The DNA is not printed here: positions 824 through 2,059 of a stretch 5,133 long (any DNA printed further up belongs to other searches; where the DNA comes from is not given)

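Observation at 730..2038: AT-rich cargo island with a membrane-anchored orphan protein in place of the head genes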

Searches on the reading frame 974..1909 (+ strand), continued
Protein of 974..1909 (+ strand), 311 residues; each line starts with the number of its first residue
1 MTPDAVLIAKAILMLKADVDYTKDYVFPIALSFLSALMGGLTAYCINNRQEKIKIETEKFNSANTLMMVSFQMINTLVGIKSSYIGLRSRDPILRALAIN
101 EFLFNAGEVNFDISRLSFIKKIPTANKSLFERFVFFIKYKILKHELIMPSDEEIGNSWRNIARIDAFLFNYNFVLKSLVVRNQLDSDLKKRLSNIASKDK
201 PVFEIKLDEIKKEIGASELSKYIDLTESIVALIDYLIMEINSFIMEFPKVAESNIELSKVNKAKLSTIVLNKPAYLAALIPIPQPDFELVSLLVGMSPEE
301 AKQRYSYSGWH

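Call 67: find_homologous_proteins(query=A2, max_evalue=0.001)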
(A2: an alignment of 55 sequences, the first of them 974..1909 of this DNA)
Query A2 (55 sequences) (311 aa, profile of the alignment): 17 proteins with E <= 0.001 among 8000 candidates.
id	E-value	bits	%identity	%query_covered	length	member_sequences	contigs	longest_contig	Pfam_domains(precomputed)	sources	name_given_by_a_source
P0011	1.2e-97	345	44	100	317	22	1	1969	-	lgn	-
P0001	1.2e-95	338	96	100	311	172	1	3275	-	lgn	-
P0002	6.7e-95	336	84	100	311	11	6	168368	-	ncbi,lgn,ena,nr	ncbi:TPA: hypothetical protein O8U43_002191 [Enterobacter cloacae]|nr:hypothetical protein [Enteroba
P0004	1.0e-94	335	73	100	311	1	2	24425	-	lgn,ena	-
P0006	1.6e-94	334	72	100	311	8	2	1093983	-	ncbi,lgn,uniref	ncbi:hypothetical protein [Leclercia tamurae]|uniref:hypothetical protein n=1 Tax=Leclercia tamurae 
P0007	2.1e-94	334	69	100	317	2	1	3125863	-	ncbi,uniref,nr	ncbi:hypothetical protein [Citrobacter sp. MNAZ 1397]|uniref:hypothetical protein n=1 Tax=Citrobacte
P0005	5.4e-94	333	72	100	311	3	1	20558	-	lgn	-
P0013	1.8e-93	331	43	100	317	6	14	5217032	-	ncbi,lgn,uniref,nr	ncbi:TPA: hypothetical protein M5M69_004847 [Citrobacter freundii]|uniref:hypothetical protein n=1 T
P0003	4.1e-93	330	84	100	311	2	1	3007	-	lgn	-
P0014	4.9e-92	326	42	100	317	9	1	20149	-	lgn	-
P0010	5.9e-92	326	59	100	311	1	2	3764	-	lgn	-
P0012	1.9e-91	324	45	100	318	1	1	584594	-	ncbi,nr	ncbi:hypothetical protein MXL54_00025 [Enterobacteriaceae bacterium G50]|nr:hypothetical protein [En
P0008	3.0e-90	320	68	100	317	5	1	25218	-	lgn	-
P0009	9.6e-88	312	64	96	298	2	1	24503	-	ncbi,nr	ncbi:hypothetical protein SAMN05216563_12525 [Phytobacter palmae]|nr:hypothetical protein SAMN052165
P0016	1.1e-79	286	42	85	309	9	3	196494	-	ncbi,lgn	ncbi:TPA: hypothetical protein ACJJYF_001439 [Enterobacter cloacae]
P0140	1.7e-54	203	22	74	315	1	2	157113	-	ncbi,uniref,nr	ncbi:hypothetical protein QWI17_01710 [Gilvimarinus sp. SDUM040013]|uniref:Uncharacterized protein n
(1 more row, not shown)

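Call 68: find_encoding_contigs(protein=P0002, flank=10000, max_places=2)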
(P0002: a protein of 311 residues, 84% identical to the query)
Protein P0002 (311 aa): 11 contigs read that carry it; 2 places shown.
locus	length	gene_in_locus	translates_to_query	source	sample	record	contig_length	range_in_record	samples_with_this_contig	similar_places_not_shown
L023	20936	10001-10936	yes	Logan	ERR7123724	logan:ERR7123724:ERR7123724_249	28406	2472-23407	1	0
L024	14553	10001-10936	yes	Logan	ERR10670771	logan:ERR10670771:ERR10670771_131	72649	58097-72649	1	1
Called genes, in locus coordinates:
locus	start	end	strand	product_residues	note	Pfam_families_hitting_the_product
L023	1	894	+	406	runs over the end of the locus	PF00480:ROK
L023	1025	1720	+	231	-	PF01656:CbiA, PF13500:AAA_26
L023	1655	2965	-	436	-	PF00654:Voltage_CLC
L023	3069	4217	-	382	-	PF00005:ABC_tran, PF00571:CBS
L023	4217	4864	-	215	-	PF00528:BPD_transp_1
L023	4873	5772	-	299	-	PF04069:OpuAC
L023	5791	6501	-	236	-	PF00528:BPD_transp_1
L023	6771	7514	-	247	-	PF06912:DUF1275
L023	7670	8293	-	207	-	PF02798:GST_N, PF13417:GST_N_3, PF13409:GST_N_2, PF13410:GST_C_2 (faint), PF00043:GST_C (weak)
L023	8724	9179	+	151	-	-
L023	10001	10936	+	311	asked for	-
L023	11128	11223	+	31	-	-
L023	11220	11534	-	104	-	-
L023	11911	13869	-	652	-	PF13289:SIR2_2 (weak)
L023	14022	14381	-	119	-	PF14534:DUF4440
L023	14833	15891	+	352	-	PF09084:NMT1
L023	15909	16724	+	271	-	PF00528:BPD_transp_1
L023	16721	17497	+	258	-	PF00005:ABC_tran, PF13304:AAA_21 (faint)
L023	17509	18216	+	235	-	PF09347:DUF1989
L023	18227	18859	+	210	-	PF09347:DUF1989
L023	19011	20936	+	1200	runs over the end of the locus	PF00289:Biotin_carb_N, PF02786:CPSase_L_D2, PF07478:Dala_Dala_lig_C, PF02785:Biotin_carb_C, PF02626:CT_A_B, PF02682:CT_C_D, PF00364:Biotin_lipoyl, PF25917:BSH_RND (weak), +1 more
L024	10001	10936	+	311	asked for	-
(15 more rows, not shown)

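Call 69: find_encoding_contigs(protein=P0007, flank=10000, max_places=2)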
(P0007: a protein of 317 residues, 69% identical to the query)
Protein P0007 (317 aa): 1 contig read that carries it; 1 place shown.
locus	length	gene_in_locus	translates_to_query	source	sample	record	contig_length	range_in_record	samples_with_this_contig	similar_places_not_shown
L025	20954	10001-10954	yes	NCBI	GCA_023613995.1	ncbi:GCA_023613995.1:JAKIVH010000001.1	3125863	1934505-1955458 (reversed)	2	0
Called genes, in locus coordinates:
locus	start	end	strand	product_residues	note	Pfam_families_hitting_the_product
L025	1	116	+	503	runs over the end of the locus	-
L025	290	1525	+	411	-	PF13356:Arm-DNA-bind_3, PF14659:Phage_int_SAM_3 (faint), PF22022:Phage_int_M (weak), PF00589:Phage_integrase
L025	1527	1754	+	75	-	PF05930:Phage_AlpA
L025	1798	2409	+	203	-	-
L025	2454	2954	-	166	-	-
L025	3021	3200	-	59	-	-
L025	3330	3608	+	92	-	-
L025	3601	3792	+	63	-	-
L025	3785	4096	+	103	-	-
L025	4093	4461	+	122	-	-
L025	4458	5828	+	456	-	PF13481:AAA_25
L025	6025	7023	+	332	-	-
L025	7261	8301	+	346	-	PF03864:Phage_cap_E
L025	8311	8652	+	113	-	PF02924:HDPD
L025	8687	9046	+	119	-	PF05930:Phage_AlpA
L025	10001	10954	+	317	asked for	-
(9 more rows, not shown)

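Call 70: find_encoding_contigs(protein=P0140, flank=10000, max_places=2)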
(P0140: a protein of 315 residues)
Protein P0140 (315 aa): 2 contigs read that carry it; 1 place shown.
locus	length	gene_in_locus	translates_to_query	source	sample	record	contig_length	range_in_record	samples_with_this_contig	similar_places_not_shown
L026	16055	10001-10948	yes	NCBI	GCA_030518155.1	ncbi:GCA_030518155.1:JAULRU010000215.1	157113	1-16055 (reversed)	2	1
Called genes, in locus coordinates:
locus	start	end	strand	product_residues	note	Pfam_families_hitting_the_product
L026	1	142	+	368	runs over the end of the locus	PF09839:DUF2066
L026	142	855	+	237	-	PF00308:Bac_DnaA, PF22688:Hda_lid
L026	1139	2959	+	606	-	PF02927:CelD_N, PF00759:Glyco_hydro_9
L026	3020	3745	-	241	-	PF00106:adh_short, PF01370:Epimerase (weak), PF08659:KR, PF23441:SDR, PF13561:adh_short_C2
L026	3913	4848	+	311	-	PF00126:HTH_1, PF03466:LysR_substrate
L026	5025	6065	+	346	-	PF01075:Glyco_transf_9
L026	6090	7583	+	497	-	PF00749:tRNA-synt_1c, PF19269:Anticodon_2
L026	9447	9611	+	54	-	-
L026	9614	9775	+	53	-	-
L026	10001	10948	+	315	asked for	-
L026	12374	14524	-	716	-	PF00486:Trans_reg_C, PF07676:PD40 (faint), PF26549:Tricorn_N (faint)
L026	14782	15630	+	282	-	PF00756:Esterase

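Call 82: search_protein_families(library=padloc, proteins=[L023:11911-13869:-], max_evalue=0.001)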
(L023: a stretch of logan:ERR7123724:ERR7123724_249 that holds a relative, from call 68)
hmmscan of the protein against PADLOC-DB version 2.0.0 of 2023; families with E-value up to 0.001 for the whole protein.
L023:11911-13869:- (652 aa): 1 family
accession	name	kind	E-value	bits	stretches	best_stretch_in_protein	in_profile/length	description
PDLC02384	pAgo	-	2.6e-06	23.9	1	134-266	141-268/1030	-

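Call 91: fold_search(model_id=the predicted structure, library=pdb)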
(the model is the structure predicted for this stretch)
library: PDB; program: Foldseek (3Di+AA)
matches with E <= 10: 208; with E <= 0.001: 0
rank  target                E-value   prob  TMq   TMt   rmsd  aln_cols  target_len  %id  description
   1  9cpb_6A               5.1e-01  0.28  0.19  0.22  38.8       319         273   10  Atomic model of bovine Fallopian tube cilia doublet microtubule (48-nm periodicity) (released 2024-10-30)
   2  9cpc_3H               6.7e-01  0.41  0.23  0.24  40.1       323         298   10  Atomic model of porcine brain ventricles cilia doublet microtubule (48-nm periodicity) (released 2024-10-23)
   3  6z0c_D                6.7e-01  0.30  0.21  0.31  22.2       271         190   10  Structure of in silico modelled artificial Maquette-3 protein (released 2021-03-17)
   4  6z0c_C                8.3e-01  0.13  0.15  0.21  20.5       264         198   10  Structure of in silico modelled artificial Maquette-3 protein (released 2021-03-17)
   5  8iyj_S0               9.1e-01  0.08  0.13  0.12  39.5       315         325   11  Cryo-EM structure of the 48-nm repeat doublet microtubule from mouse sperm (released 2023-07-05)
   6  9cpb_5O               9.9e-01  0.28  0.24  0.25  39.1       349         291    9  Atomic model of bovine Fallopian tube cilia doublet microtubule (48-nm periodicity) (released 2024-10-30)
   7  6z0c_A                9.9e-01  0.20  0.21  0.28  20.0       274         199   10  Structure of in silico modelled artificial Maquette-3 protein (released 2021-03-17)
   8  6z0c_B                9.9e-01  0.11  0.14  0.21  21.9       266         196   10  Structure of in silico modelled artificial Maquette-3 protein (released 2021-03-17)
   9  9cpc_3R               1.0e+00  0.18  0.18  0.20  38.5       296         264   12  Atomic model of porcine brain ventricles cilia doublet microtubule (48-nm periodicity) (released 2024-10-23)
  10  9cpc_3O               1.2e+00  0.18  0.20  0.16  37.0       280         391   12  Atomic model of porcine brain ventricles cilia doublet microtubule (48-nm periodicity) (released 2024-10-23)
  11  8d9p                  1.2e+00  0.14  0.18  0.25  23.3       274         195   10  De Novo Photosynthetic Reaction Center Protein Equipped with Heme B and Mn(II) cations (released 2022-09-28)
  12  8i7o_B3               1.2e+00  0.12  0.16  0.15  36.2       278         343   12  In situ structure of axonemal doublet microtubules in mouse sperm with 16-nm repeat (released 2023-10-11)
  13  8d9o                  1.3e+00  0.18  0.20  0.28  26.2       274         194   13  De Novo Photosynthetic Reaction Center Protein in Apo-State (released 2022-09-28)
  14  6iko_A                1.3e+00  0.15  0.21  0.22  37.9       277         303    9  Crystal structure of mouse GAS7cb (released 2019-10-16)
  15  3caz_B                1.5e+00  0.08  0.16  0.20  32.3       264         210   11  Crystal structure of a BAR protein from Galdieria sulphuraria (released 2008-03-04)
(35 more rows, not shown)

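Call 93: find_encoding_contigs(protein=P0006, flank=7000, max_places=1)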
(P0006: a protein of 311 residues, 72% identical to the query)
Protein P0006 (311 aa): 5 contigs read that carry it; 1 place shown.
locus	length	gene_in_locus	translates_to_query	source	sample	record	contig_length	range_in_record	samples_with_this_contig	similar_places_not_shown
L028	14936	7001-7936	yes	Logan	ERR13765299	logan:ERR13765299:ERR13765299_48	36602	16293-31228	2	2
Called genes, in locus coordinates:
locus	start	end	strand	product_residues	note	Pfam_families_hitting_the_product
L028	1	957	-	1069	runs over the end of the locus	-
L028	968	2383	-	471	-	-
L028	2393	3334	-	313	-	PF08220:HTH_DeoR (weak), PF08279:HTH_11 (weak), PF13280:WYL, PF25583:WCX (weak)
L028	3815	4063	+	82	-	PF05930:Phage_AlpA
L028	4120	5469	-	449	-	-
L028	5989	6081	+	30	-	-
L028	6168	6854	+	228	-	-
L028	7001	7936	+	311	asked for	-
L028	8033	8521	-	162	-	-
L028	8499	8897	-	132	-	-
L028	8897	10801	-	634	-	PF00589:Phage_integrase (faint)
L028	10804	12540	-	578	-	-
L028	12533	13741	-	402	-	-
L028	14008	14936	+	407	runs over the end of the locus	PF22643:NagA_N (faint), PF07969:Amidohydro_3 (weak), PF01979:Amidohydro_1, PF07969:Amidohydro_3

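Call 94: find_encoding_contigs(protein=P0012, flank=7000, max_places=1)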
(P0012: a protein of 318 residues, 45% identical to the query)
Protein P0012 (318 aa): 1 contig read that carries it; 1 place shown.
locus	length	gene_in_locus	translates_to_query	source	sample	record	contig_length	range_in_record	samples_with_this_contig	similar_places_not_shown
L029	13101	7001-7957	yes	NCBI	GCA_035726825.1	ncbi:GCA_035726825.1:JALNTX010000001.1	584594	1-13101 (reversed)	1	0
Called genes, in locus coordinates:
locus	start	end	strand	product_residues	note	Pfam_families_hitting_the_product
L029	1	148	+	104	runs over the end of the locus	PF08809:DUF1799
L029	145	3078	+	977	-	PF06791:TMP_2, PF09718:Tape_meas_lam_C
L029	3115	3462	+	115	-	PF05939:Phage_min_tail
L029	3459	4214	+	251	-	PF05100:Phage_tail_L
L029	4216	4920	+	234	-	PF14464:Prok-JAB, PF00877:NLPC_P60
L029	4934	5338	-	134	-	PF01638:HxlR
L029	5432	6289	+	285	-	PF00753:Lactamase_B, PF23023:Anti-Pycsar_Apyc1 (weak), PF12706:Lactamase_B_2 (weak)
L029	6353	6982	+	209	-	-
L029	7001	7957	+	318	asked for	-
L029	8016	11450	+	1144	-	PF24801:FNIII-A_GpJ, PF13550:Phage-tail_3, PF09327:Phage_Tail_Tip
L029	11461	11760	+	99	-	-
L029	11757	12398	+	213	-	PF28254:DUF8377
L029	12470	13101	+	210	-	?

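Call 95: find_encoding_contigs(protein=P0016, flank=7000, max_places=1)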
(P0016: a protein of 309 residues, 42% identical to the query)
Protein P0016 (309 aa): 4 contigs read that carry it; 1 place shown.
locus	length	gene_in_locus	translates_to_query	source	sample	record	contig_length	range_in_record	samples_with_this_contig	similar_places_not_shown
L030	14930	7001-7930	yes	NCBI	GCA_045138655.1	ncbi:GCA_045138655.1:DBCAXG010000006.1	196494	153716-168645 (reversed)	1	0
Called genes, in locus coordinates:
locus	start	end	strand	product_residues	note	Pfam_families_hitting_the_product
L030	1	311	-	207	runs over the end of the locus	PF00857:Isochorismatase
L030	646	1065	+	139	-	PF00717:Peptidase_S24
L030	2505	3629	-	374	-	-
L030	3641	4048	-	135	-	-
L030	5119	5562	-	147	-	PF01610:DDE_Tnp_ISL3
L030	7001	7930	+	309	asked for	-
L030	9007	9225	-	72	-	PF06004:DUF903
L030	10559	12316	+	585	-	PF00664:ABC_membrane, PF00005:ABC_tran, PF02463:SMC_N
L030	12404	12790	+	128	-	PF06961:DUF1294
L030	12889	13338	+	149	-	-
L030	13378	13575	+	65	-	-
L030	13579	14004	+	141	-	PF04828:GFA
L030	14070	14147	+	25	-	-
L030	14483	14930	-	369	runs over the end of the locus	PF13609:Porin_4, PF00267:Porin_1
